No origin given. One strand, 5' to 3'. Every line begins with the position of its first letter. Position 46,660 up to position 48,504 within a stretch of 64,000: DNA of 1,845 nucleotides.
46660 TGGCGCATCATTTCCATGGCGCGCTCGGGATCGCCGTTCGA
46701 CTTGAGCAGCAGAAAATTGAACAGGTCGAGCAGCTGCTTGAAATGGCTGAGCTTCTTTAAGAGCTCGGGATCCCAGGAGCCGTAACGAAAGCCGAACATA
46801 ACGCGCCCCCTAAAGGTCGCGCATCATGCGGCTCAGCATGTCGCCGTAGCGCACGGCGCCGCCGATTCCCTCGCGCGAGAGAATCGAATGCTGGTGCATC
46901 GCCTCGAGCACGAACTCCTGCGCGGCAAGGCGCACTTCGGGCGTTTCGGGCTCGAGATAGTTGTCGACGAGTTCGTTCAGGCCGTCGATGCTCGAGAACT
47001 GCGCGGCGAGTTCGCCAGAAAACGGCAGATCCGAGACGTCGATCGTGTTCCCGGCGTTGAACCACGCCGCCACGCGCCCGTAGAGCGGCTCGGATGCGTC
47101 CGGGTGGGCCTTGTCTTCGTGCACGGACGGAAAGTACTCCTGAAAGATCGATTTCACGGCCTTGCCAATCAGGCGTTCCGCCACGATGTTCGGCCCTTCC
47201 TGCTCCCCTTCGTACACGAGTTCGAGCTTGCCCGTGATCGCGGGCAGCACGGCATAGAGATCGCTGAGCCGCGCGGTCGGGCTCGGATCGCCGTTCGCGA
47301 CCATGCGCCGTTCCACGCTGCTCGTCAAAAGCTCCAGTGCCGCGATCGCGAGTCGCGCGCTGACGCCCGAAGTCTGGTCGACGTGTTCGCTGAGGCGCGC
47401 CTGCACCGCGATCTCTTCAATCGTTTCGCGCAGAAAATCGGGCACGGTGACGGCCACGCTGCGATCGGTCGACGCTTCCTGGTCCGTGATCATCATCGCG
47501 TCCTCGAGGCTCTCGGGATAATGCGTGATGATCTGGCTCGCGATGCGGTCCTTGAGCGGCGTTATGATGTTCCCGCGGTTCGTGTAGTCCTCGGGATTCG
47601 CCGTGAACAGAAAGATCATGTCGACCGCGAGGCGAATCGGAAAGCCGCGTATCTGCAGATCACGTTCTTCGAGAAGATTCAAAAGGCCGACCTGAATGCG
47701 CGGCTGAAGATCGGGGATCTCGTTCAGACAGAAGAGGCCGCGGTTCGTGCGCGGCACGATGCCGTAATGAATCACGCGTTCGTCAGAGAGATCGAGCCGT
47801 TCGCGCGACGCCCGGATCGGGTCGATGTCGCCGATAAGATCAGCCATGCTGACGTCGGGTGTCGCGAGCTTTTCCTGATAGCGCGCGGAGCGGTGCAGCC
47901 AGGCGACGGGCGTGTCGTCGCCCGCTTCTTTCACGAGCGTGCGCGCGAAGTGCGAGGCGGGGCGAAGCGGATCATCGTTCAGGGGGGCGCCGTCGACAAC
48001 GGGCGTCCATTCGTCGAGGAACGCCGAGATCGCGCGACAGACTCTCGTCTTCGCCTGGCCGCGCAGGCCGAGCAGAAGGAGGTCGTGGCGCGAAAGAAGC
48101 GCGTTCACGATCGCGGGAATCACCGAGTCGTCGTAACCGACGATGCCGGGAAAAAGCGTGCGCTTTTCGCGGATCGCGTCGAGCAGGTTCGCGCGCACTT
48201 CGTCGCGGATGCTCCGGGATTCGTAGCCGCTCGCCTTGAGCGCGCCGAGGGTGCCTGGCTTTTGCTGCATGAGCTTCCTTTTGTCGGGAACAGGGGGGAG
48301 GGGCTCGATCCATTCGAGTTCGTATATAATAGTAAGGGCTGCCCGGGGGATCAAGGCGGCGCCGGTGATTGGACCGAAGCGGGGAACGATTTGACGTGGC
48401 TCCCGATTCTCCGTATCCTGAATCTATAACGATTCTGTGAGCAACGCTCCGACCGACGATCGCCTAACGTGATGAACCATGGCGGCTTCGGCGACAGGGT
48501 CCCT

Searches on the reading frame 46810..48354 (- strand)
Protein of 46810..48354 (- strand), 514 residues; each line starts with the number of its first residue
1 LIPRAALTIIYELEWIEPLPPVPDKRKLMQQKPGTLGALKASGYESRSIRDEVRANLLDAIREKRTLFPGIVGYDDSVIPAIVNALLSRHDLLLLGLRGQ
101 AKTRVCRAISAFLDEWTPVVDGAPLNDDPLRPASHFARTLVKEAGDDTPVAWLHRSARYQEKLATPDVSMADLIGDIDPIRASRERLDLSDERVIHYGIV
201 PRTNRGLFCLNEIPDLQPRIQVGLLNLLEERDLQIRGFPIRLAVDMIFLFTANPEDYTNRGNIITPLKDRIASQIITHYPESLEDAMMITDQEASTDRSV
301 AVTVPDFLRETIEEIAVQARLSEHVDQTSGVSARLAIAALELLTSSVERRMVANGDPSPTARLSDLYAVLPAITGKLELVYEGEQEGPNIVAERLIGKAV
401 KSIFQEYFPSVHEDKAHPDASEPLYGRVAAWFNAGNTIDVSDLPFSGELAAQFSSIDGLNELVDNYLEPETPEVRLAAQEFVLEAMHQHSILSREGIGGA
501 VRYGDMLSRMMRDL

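Call 56: search_protein_families(library=pfam, proteins=[window:46810-48354:-], max_evalue=0.001)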
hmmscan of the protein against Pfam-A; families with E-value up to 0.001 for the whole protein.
window:46810-48354:- (514 aa): 2 families
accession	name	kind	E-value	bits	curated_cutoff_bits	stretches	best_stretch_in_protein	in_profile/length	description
PF07728.20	AAA_5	-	2.1e-07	31.5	22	1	157-270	26-138/139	AAA domain (dynein-related subfamily)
PF00158.32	Sigma54_activat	-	0.00076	19.6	20.2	0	197-255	86-146/168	Sigma-54 interaction domain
